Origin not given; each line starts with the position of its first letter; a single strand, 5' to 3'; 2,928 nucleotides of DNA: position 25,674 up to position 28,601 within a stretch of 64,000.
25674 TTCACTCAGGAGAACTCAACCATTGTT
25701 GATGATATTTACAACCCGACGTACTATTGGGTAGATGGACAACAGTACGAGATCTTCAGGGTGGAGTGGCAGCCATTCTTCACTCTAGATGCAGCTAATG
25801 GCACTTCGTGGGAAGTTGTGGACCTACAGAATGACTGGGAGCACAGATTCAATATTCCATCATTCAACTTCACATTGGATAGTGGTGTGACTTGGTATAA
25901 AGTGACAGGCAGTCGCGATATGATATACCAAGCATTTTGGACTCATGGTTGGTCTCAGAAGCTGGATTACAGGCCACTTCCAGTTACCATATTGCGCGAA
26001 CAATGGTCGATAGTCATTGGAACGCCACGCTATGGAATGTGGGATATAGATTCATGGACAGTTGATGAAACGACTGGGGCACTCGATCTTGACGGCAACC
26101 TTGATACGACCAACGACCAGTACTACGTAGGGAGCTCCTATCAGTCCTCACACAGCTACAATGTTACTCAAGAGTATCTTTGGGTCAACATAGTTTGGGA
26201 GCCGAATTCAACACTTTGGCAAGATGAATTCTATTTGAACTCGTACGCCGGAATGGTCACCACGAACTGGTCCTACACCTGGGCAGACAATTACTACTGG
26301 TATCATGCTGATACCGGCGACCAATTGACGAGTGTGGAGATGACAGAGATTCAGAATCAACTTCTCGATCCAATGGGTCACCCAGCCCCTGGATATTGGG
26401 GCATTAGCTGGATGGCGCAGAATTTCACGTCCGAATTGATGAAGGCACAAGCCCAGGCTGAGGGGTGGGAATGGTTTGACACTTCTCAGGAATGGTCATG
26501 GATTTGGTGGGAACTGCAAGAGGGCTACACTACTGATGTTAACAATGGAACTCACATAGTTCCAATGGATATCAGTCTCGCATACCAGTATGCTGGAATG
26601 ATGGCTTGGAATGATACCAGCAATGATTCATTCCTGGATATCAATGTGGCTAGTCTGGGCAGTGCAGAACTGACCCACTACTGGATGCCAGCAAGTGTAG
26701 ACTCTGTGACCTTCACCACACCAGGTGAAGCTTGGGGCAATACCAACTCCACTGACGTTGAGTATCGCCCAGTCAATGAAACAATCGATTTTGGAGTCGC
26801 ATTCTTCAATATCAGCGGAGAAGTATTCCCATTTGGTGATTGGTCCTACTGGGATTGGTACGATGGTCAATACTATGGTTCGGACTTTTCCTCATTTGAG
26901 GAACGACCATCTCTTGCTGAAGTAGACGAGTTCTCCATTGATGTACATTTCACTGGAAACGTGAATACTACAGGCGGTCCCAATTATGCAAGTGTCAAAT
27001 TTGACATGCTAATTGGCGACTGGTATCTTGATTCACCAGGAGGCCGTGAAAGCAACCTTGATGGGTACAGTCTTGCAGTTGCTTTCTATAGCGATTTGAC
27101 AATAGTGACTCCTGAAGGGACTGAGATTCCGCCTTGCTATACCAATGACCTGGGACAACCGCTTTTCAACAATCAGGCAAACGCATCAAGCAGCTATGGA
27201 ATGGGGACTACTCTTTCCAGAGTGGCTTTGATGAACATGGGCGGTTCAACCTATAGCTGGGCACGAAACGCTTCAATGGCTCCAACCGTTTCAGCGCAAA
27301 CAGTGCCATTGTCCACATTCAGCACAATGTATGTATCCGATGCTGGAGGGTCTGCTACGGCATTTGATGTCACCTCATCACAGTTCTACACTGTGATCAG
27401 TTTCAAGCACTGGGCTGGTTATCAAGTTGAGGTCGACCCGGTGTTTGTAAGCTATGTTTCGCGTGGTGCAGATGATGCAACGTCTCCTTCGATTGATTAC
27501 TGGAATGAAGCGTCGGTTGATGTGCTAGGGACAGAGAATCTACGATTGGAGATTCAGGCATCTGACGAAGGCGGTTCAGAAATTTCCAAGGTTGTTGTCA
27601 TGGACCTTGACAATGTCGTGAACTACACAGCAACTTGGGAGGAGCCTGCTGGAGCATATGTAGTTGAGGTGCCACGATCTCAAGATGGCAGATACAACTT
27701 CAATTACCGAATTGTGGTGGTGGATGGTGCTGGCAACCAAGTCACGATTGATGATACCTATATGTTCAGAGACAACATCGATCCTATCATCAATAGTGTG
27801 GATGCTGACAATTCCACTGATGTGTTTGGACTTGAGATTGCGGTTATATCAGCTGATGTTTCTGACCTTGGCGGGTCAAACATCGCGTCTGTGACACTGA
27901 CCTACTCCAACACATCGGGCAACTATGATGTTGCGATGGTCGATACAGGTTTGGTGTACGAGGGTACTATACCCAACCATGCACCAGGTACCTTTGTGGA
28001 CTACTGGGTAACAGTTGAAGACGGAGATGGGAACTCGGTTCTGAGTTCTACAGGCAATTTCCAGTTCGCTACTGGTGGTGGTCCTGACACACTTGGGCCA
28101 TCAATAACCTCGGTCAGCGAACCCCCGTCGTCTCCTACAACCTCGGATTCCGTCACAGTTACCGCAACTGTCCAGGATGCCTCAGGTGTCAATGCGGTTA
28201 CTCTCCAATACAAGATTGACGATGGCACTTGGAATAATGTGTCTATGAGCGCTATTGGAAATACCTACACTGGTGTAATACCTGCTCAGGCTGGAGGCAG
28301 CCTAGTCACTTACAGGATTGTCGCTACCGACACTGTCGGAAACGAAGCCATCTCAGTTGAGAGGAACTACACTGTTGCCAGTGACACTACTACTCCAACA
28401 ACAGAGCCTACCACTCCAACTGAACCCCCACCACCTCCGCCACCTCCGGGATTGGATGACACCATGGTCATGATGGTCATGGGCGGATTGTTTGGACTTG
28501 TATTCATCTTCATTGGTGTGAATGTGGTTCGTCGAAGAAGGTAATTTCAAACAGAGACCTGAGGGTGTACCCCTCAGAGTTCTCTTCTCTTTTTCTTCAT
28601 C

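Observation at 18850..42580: Convergent two-operon, ~24-kb locus: three giant anchored surface proteins with dedicated membrane partners and no known machinery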

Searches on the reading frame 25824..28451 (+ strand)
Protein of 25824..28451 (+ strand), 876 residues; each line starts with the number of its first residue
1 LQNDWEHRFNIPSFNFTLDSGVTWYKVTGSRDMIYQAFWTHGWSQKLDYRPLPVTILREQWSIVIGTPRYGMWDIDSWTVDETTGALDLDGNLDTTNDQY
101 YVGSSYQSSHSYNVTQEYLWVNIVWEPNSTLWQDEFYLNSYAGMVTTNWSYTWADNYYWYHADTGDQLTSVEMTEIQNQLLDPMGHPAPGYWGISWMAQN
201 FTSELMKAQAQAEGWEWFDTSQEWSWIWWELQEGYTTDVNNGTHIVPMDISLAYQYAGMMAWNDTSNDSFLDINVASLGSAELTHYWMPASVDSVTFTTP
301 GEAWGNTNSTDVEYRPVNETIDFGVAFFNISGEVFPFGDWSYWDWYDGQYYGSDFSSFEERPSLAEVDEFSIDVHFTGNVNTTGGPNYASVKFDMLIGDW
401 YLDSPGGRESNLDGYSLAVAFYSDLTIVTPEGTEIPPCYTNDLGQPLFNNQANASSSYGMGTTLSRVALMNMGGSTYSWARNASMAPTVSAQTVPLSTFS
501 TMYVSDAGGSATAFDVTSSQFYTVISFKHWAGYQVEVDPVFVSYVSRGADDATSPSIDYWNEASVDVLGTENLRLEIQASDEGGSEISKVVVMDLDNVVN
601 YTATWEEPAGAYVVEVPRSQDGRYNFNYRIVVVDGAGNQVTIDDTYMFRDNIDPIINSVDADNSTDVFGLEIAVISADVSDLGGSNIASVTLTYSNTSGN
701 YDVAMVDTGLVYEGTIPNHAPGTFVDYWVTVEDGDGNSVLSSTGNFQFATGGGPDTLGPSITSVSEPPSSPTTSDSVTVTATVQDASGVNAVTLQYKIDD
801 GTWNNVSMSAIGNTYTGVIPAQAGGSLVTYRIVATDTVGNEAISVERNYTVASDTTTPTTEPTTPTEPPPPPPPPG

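Call 56: predict_structure(alignment_id=A3)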
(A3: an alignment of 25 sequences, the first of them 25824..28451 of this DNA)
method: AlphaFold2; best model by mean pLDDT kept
length: 876 residues; sequences in the alignment: 25
mean_pLDDT: 73.9   pTM: 0.48
mean pLDDT of the five models: 73.9, 70.9, 70.9, 70.4, 68.0
residues with pLDDT >= 90: 126; 70-90: 482; 50-70: 142; < 50: 126
segments of 3 or more residues with pLDDT < 50: 1-18, 23-74, 213-218, 340-343, 345-355, 480-484, 507-509, 855-876
pLDDT, mean of each block of 10 residues (from residue 1): 28 40 44 35 31 31 31 60 84 85 75 79 80 78 78 77 87 88 75 75 65 51 74 79 69 85 76 63 77 87 74 79 91 68 46 50 81 88 68 86 60 80 83 82 83 82 74 55 55 78 56 62 82 75 59 83 83 91 77 86 82 89 85 81 87 84 84 90 81 85 84 88 87 83 84 72 83 89 86 93 92 91 90 87 88 51 40 38
secondary structure, 60 per line:
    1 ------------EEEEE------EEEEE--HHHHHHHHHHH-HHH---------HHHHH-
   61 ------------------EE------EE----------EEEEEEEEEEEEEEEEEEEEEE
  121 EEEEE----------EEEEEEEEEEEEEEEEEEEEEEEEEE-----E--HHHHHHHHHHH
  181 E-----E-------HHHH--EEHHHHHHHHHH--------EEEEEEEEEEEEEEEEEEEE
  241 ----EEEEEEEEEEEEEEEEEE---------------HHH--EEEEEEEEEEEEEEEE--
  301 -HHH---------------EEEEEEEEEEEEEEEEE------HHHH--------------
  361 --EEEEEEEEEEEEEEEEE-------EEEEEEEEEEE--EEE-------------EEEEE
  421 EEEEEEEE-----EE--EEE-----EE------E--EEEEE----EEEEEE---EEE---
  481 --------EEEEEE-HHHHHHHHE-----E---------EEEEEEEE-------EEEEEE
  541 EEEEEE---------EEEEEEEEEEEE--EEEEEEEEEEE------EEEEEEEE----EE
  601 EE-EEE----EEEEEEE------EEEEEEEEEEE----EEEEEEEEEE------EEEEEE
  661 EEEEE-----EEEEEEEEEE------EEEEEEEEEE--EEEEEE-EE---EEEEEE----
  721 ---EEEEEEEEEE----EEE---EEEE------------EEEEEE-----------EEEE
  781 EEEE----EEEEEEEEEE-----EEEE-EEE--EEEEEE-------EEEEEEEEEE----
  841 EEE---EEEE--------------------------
elements in order (helices of 4 or more, strands of 3 or more residues): E13-17 E24-28 H31-41 H55-59 E99-125 E136-161 H170-180 H195-198 H203-212 E221-240 E245-262 E283-298 E320-336 H343-346 E363-379 E387-397 E400-402 E416-428 E438-440 E457-461 E466-471 E475-477 E489-494 H496-503 E520-527 E535-546 E556-567 E570-580 E587-594 E599-602 E604-606 E611-617 E624-634 E639-648 E655-665 E671-680 E687-696 E699-704 E711-716 E724-733 E738-740 E744-747 E760-765 E777-784 E789-798 E804-807 E809-811 E814-819 E827-836 E841-843 E847-850

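Call 60: fold_search(model_id=the predicted structure, library=pdb)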
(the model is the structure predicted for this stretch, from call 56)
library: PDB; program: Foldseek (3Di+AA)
matches with E <= 10: 1825; with E <= 0.001: 332
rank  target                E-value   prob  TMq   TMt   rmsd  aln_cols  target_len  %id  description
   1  2yn3_A                5.4e-11  1.00  0.14  0.30  19.7       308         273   19  Structural insight into the giant calcium-binding adhesin SiiE: implications for the adhesion of Salmonella enterica t (released 2013-04-03)
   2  2yn5_B                6.8e-11  1.00  0.14  0.29  21.3       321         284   17  Structural insight into the giant calcium-binding adhesin SiiE: implications for the adhesion of Salmonella enterica t (released 2013-04-03)
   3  2yn5_A                1.9e-10  1.00  0.13  0.29  21.5       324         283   17  Structural insight into the giant calcium-binding adhesin SiiE: implications for the adhesion of Salmonella enterica t (released 2013-04-03)
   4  2yn3_C                2.0e-10  1.00  0.13  0.28  20.7       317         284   18  Structural insight into the giant calcium-binding adhesin SiiE: implications for the adhesion of Salmonella enterica t (released 2013-04-03)
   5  8k53_A                1.4e-09  1.00  0.15  0.16  34.7       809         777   11  Structure of the Dimeric Human CNTN2 Ig 1-6-FNIII 1-2 Domain in an Asymmetric State (released 2023-12-06)
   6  4yfd_A                4.1e-09  1.00  0.14  0.22  28.0       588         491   11  Crystal structure PTP delta Ig1-Fn2 in complex with IL-1RAcP (released 2015-05-06)
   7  9oz1_A                5.8e-09  1.00  0.17  0.19  26.6       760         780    9  Cryo-EM structure of chicken ROS1 in apo-state. Cryo-EM refinement is focused on the "leg" region of chicken ROS1. (released 2026-02-25)
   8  8v2b_B                5.8e-09  1.00  0.11  0.14  27.6       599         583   10  Cryo-EM structure of mouse type II OSM receptor complex: model for full extracellular assembly (released 2024-11-20)
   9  3l5i                  7.0e-09  1.00  0.11  0.26  19.2       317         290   13  Crystal structure of FnIII domains of human GP130 (Domains 4-6) (released 2010-05-12)
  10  8v29_B                7.3e-09  1.00  0.10  0.14  30.1       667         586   10  Cryo-EM structure of human type I OSM receptor complex: model for full extracellular assembly (released 2024-11-20)
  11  2jll                  8.1e-09  1.00  0.13  0.25  21.9       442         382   13  Crystal structure of NCAM2 IgIV-FN3II (released 2009-11-17)
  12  2v5y                  1.2e-08  1.00  0.16  0.23  27.1       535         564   10  Crystal structure of the receptor protein tyrosine phosphatase mu ectodomain (released 2007-09-11)
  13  9ozi_A                1.2e-08  1.00  0.16  0.09  28.5       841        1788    9  Cryo-EM structure of chicken ROS1 in apo-state. This is the complete map and model. (released 2026-02-25)
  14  8qy6_A                1.7e-08  1.00  0.11  0.14  30.0       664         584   10  Structure of interleukin 6 (gp130 P496L mutant). (released 2024-02-21)
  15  3l5j_A                2.5e-08  1.00  0.10  0.25  18.8       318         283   12  Crystal structure of FnIII domains of human GP130 (Domains 4-6) (released 2010-05-12)
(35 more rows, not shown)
